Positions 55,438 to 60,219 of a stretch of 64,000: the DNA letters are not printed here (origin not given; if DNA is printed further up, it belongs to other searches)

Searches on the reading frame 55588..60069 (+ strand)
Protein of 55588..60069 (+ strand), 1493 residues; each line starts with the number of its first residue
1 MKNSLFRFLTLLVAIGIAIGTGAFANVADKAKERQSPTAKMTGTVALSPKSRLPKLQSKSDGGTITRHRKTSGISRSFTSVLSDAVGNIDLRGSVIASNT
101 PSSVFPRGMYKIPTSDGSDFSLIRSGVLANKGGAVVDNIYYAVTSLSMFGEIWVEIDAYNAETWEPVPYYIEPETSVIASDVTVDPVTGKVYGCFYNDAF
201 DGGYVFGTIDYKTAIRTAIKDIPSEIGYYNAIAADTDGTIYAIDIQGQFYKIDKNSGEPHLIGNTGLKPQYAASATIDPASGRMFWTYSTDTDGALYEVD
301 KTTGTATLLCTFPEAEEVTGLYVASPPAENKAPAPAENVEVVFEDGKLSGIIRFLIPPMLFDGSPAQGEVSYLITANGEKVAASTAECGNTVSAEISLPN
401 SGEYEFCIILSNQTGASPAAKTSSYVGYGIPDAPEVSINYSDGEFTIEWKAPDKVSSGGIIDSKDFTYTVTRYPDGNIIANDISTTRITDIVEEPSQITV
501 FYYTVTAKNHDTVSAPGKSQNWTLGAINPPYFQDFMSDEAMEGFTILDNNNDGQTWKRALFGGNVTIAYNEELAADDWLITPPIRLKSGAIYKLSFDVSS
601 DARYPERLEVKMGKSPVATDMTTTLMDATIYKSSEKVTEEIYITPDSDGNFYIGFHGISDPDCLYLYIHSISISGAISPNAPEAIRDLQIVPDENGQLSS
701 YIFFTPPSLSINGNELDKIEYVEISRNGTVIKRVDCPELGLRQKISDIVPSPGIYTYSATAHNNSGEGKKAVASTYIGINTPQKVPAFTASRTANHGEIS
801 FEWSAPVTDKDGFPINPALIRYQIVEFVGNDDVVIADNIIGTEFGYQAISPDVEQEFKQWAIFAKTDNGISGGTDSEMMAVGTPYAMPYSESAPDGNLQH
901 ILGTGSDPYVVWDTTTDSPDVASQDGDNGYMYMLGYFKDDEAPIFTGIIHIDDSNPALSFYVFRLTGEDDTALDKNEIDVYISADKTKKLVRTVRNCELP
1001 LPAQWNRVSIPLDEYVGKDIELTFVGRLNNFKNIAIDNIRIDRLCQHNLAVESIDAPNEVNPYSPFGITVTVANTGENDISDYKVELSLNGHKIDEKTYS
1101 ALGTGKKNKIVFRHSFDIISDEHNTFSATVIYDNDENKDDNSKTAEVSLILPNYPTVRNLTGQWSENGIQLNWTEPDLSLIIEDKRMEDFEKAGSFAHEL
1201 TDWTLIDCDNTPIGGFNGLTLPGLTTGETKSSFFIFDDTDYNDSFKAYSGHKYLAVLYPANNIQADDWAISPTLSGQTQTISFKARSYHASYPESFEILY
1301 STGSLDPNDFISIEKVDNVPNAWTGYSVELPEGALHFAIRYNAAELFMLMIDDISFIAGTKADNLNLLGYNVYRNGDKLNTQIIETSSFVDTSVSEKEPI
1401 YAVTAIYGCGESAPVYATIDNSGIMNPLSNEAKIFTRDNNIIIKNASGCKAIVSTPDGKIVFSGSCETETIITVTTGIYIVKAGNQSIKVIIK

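Call 3: search_protein_families(library=pfam, proteins=[window:55588-60069:+], max_evalue=1)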
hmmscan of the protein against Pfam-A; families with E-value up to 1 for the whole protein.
window:55588-60069:+ (1493 aa): 9 families
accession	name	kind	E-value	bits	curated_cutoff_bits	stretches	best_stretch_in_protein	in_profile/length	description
PF07705.17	CARDB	-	5.3e-06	27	22.7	1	1048-1135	3-88/101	CARDB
PF19910.5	DUF6383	-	7.8e-06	26.4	23.7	1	1421-1492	4-74/74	Domain of unknown function (DUF6383)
PF14339.12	DUF4394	-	1.1e-05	25.4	29.6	1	226-321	129-229/230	Domain of unknown function (DUF4394)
PF07675.18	Cleaved_Adhesin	-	3.5e-05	24.2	21.4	1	535-638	8-126/174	Cleaved Adhesin Domain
PF18370.7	RGI_lyase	-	7.7e-05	23.4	27.8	1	1366-1408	34-73/86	Rhamnogalacturonan I lyases beta-sheet domain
PF02018.23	CBM_4_9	-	0.00083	20.2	25.9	1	580-657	53-131/136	Carbohydrate binding domain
PF25513.1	P2_C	-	0.071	13.5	25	1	716-767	37-88/120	Viral coat protein P2 C-terminal domain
PF14517.12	Tachylectin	-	0.072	13.3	29.8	1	228-266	131-170/230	Tachylectin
PF24607.1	CBM_AftD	-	0.22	11.6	27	1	301-347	39-83/149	Arabinofuranosyltransferase D, third carbohydrate binding module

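Call 4: search_protein_families(library=ncbifam, proteins=[window:55588-60069:+], max_evalue=1)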
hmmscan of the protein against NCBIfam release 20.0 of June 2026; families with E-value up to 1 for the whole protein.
window:55588-60069:+ (1493 aa): 1 family
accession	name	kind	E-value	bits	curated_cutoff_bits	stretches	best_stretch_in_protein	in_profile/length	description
NF038128.1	choice_anch_J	domain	8.3e-40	136.6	30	3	1188-1355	4-161/162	choice-of-anchor J domain-containing protein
